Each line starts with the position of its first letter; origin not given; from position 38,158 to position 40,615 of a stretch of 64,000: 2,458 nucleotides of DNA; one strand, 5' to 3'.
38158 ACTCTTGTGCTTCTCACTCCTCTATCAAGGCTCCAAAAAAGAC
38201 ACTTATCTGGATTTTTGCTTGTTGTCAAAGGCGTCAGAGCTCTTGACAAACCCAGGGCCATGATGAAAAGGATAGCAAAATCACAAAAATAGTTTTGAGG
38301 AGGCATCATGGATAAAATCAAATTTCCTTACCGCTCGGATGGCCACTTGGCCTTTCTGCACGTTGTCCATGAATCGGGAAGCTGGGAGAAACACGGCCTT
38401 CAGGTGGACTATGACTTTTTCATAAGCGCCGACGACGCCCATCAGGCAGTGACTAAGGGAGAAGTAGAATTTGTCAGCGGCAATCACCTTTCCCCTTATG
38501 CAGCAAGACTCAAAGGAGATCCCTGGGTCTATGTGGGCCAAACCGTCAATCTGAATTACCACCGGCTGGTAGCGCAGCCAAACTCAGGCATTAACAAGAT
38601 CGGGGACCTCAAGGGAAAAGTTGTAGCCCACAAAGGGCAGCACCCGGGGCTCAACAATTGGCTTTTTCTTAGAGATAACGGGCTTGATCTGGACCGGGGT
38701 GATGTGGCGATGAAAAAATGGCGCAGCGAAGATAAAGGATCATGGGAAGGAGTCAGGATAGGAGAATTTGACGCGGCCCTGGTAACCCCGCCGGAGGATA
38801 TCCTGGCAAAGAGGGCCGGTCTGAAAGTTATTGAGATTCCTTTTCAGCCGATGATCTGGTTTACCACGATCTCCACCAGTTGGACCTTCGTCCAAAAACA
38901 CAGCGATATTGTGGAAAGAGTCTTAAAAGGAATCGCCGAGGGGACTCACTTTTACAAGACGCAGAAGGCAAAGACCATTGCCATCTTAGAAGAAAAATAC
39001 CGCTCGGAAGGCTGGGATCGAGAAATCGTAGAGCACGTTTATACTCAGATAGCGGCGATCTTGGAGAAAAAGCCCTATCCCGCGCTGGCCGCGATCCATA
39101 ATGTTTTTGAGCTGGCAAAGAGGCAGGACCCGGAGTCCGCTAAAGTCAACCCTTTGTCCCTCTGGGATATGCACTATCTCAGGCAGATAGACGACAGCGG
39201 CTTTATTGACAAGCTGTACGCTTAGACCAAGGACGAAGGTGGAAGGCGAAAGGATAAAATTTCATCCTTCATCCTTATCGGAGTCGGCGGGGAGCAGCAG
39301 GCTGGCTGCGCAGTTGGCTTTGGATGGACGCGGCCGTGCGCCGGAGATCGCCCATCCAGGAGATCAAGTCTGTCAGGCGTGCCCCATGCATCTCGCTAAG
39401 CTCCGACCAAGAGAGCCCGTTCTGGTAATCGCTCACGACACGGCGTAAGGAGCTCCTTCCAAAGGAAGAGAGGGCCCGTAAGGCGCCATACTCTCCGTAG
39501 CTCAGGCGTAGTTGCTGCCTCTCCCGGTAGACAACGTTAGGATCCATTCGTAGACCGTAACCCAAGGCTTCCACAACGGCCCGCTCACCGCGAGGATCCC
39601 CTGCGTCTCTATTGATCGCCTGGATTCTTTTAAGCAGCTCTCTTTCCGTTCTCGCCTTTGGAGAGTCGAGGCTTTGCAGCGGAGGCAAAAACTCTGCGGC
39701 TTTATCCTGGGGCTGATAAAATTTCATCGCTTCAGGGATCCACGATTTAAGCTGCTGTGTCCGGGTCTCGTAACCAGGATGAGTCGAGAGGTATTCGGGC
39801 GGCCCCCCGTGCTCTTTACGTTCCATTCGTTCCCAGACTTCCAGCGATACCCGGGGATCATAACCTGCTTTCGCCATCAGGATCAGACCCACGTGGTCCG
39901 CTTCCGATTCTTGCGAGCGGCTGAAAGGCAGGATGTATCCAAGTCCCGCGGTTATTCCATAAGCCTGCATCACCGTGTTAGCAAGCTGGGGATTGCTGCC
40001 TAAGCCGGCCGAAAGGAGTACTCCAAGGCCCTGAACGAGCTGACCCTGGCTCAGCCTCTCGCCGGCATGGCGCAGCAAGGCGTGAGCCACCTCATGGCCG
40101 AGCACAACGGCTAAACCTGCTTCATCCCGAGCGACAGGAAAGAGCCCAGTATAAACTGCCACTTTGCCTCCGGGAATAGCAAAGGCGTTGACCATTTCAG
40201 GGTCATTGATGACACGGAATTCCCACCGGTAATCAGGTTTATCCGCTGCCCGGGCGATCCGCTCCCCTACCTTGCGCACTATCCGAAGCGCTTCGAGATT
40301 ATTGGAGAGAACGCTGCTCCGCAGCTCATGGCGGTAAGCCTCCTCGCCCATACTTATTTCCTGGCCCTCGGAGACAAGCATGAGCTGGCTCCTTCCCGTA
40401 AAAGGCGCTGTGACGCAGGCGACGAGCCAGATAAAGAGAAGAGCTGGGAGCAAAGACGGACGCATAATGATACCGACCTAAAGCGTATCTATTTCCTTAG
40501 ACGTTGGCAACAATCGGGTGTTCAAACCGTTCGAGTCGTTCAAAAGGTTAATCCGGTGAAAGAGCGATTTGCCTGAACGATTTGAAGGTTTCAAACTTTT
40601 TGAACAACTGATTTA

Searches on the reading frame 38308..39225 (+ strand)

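Call 62: search_protein_families(library=ncbifam, proteins=[window:38308-39225:+], max_evalue=1e-10)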
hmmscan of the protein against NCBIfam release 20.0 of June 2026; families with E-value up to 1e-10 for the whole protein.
window:38308-39225:+ (305 aa): 1 family
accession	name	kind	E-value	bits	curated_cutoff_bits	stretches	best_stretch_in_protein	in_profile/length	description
TIGR01728.1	SsuA_fam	subfamily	9.7e-16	57.8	163.5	1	13-232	10-232/290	aliphatic sulfonate ABC transporter substrate-binding protein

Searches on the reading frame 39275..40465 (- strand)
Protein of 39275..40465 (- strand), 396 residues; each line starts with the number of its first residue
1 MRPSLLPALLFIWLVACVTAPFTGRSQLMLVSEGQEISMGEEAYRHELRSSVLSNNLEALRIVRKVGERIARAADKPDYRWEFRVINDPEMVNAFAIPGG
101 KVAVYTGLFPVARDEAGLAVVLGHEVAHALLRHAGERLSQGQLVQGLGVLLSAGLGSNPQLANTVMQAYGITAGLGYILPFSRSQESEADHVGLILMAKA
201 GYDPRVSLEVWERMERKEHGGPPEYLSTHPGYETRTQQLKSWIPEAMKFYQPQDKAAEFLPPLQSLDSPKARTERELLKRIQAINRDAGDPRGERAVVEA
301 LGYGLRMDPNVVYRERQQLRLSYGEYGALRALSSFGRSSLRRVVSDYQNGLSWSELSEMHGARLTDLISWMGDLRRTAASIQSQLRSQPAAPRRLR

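Call 62: search_protein_families(library=ncbifam, proteins=[window:39275-40465:-], max_evalue=1e-10)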
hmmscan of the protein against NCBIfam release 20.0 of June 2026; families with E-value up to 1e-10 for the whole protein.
window:39275-40465:- (396 aa): 2 families
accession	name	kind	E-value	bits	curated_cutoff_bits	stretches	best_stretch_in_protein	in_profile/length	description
NF052400.1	M48_BAM_BepA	equivalog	5.3e-29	101.3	570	1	24-237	34-251/483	beta-barrel assembly-enhancing protease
NF052399.1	M48_lipo_LoiP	exception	4.2e-13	49.3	365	1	90-243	95-244/247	metalloprotease LoiP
